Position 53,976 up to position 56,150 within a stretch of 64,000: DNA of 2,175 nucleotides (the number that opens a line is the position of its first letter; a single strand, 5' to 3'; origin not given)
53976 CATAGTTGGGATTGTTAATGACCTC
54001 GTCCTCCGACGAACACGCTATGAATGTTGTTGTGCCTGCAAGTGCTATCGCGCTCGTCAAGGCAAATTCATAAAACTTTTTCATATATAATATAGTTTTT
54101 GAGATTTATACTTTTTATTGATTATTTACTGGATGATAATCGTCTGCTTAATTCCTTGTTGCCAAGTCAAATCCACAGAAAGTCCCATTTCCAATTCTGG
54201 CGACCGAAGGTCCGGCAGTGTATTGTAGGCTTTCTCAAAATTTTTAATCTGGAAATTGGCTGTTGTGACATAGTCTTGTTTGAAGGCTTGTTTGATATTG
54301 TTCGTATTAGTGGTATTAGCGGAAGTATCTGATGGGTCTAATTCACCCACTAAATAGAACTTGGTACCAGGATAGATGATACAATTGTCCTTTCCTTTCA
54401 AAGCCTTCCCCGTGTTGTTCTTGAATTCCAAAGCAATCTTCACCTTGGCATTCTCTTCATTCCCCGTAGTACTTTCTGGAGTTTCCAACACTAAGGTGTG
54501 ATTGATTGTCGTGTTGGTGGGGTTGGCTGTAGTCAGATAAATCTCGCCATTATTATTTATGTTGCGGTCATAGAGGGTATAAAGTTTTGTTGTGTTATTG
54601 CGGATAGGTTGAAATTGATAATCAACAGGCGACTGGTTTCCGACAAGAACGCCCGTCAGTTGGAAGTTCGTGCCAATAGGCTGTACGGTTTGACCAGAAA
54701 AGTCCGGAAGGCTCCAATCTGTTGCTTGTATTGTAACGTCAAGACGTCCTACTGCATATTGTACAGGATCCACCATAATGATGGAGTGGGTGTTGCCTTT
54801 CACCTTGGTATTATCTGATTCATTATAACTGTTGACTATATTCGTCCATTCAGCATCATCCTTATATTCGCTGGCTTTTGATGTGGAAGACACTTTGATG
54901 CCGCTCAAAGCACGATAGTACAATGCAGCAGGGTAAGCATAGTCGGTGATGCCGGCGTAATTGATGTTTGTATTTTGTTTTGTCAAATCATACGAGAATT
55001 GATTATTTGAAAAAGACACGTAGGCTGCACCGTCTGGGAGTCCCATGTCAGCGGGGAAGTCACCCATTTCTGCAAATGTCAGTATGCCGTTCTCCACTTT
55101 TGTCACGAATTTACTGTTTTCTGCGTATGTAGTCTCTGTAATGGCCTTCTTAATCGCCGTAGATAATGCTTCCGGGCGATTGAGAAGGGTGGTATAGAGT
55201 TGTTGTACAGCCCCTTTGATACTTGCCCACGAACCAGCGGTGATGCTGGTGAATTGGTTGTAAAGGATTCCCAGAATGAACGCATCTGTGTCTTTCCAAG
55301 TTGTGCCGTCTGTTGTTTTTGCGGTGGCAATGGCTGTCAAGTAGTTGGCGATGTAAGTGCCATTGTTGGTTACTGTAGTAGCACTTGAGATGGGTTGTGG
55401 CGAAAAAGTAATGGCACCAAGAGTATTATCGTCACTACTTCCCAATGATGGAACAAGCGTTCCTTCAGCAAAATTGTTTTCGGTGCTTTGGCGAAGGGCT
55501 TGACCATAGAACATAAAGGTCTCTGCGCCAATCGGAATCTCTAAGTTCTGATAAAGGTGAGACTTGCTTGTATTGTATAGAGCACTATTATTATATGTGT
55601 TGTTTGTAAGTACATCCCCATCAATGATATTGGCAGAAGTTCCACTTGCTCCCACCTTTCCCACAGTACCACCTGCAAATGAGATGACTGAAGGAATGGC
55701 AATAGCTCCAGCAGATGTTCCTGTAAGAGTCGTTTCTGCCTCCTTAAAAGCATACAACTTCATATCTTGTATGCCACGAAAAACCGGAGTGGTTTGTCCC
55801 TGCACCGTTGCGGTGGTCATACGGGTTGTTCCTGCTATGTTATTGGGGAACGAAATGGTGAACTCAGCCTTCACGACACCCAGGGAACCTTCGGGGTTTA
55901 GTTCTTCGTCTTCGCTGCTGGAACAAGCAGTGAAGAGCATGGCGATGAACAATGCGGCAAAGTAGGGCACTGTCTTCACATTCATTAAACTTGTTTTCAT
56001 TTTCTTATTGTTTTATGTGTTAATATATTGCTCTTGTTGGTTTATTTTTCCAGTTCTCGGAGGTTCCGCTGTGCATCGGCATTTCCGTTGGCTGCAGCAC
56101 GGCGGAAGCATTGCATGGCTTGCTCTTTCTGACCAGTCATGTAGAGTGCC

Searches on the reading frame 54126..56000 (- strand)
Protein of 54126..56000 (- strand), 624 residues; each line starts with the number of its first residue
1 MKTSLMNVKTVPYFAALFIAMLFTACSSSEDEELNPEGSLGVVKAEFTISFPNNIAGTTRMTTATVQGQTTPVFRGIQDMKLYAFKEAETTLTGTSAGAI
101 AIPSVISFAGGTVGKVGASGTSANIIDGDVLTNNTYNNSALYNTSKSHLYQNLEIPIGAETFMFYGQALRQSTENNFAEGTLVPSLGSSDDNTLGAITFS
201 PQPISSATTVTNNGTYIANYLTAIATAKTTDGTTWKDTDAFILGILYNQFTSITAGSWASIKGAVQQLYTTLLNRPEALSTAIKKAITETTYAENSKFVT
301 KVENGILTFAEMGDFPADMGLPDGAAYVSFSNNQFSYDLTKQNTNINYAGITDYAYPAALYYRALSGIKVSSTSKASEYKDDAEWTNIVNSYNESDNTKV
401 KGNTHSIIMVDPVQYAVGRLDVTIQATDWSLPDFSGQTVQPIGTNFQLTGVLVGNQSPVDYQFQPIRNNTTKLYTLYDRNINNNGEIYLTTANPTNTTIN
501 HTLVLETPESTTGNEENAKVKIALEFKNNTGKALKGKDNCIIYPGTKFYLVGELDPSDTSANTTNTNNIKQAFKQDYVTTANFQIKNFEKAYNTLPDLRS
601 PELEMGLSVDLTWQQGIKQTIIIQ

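Call 7: search_protein_families(library=pfam, proteins=[window:54126-56000:-], max_evalue=0.01)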
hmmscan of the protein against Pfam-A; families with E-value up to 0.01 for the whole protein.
window:54126-56000:- (624 aa): 1 family
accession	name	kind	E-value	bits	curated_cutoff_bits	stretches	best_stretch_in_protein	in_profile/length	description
PF16339.10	DUF4969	-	0.0078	17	31.4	0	16-72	12-64/79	Domain of unknown function (DUF4969)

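Call 11: search_protein_families(library=ncbifam, proteins=[window:54126-56000:-], max_evalue=1)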
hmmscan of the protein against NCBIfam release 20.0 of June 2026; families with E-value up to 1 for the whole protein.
window:54126-56000:- (624 aa): 0 families

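Call 32: search_solved_structures(query=window:54126-56000:-, max_evalue=1)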
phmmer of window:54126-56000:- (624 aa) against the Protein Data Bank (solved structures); distinct sequences matched with E-value up to 1: 0.

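Call 62: find_homologous_proteins(query=window:54126-56000:-)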
Query window:54126-56000:- (624 aa): 685 proteins with E <= 0.001 among 8000 candidates; the best 120 are listed.
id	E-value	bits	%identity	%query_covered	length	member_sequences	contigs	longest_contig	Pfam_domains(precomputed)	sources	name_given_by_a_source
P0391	0.0e+0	1373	100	100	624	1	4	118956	-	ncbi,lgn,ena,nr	ncbi:MAG: hypothetical protein IJ693_03850 [Bacteroidaceae bacterium]|nr:hypothetical protein [Bacte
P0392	3.7e-188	645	56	99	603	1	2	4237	-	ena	-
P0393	9.2e-146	505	45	99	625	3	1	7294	-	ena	-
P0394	4.1e-145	503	46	99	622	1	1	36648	-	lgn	-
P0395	2.7e-143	497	48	99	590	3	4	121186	-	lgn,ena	-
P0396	1.7e-140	488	46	100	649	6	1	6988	-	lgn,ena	-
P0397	1.2e-138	482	47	100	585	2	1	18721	-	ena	-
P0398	4.3e-138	480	44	100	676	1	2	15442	-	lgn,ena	-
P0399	1.5e-134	468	45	97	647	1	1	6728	-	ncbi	-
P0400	2.0e-134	468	45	99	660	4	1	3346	-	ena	-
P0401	2.7e-134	467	45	98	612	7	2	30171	-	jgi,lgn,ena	-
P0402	1.0e-133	465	45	100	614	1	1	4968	-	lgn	-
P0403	5.6e-133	463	46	98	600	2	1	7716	-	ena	-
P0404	1.0e-132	462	45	97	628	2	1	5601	-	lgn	-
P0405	2.8e-132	461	46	100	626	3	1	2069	-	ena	-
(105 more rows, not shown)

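Call 64: search_solved_structures(query=A4, max_evalue=10)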
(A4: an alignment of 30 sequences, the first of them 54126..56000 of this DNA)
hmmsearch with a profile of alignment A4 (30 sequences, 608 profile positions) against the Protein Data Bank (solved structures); distinct sequences matched with E-value up to 10: 2.
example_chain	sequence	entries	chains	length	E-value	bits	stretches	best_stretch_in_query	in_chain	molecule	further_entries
8a3k_UNK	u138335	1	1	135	0.0012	20.8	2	169-221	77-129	sc-apCC-4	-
9r1m_A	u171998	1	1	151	0.1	14.4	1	169-221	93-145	sc-apCC-4-LMF-1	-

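Call 65: search_protein_families(library=pfam, alignment_id=A4, max_evalue=1)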
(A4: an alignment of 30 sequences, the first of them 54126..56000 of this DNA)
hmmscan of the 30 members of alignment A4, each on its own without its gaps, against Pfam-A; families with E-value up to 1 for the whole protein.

A. member 1, window:54126-56000:- (624 aa): 4 families
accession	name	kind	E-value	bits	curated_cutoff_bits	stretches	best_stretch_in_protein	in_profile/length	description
PF16339.10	DUF4969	-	0.0078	17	31.4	1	16-72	12-64/79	Domain of unknown function (DUF4969)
PF14301.12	DUF4376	-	0.029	15.3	25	1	217-291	35-98/106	Domain of unknown function (DUF4376)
PF19092.6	DUF5780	-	0.034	14.8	28.2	1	295-387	10-96/109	Family of unknown function (DUF5780)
PF23061.1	CUB_M02D8_5_2nd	-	0.46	11.3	30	0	338-392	62-114/114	M02D8_5-like, second CUB domain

B. families by the number of members that match (of 30 scanned): 17 families
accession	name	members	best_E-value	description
PF16339.10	DUF4969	4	0.0025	Domain of unknown function (DUF4969)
PF09972.14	DUF2207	2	0.0011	Predicted membrane protein (DUF2207) N-terminal domain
PF01287.26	eIF-5a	1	0.012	Eukaryotic elongation factor 5A hypusine, DNA-binding OB fold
PF14301.12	DUF4376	1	0.029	Domain of unknown function (DUF4376)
PF19092.6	DUF5780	1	0.034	Family of unknown function (DUF5780)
PF19863.4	DUF6337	1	0.051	Family of unknown function (DUF6337)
PF09298.16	FAA_hydrolase_N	1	0.06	Fumarylacetoacetase N-terminal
PF25730.1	Herpes_BDLF2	1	0.061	Gammaherpesvirus intercellular spread glycoprotein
PF13625.11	Helicase_C_3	1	0.061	Helicase conserved C-terminal domain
PF20082.4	DUF6476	1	0.07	Family of unknown function (DUF6476)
PF14082.12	SduA_C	1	0.074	Shedu protein SduA, C-terminal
PF00659.24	POLO_box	1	0.12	POLO box duplicated region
PF07812.18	TfuA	1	0.14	TfuA-like protein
PF00712.24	DNA_pol3_beta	1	0.15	DNA polymerase III beta subunit, N-terminal domain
PF04717.18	Phage_base_V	1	0.19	Type VI secretion system/phage-baseplate injector OB domain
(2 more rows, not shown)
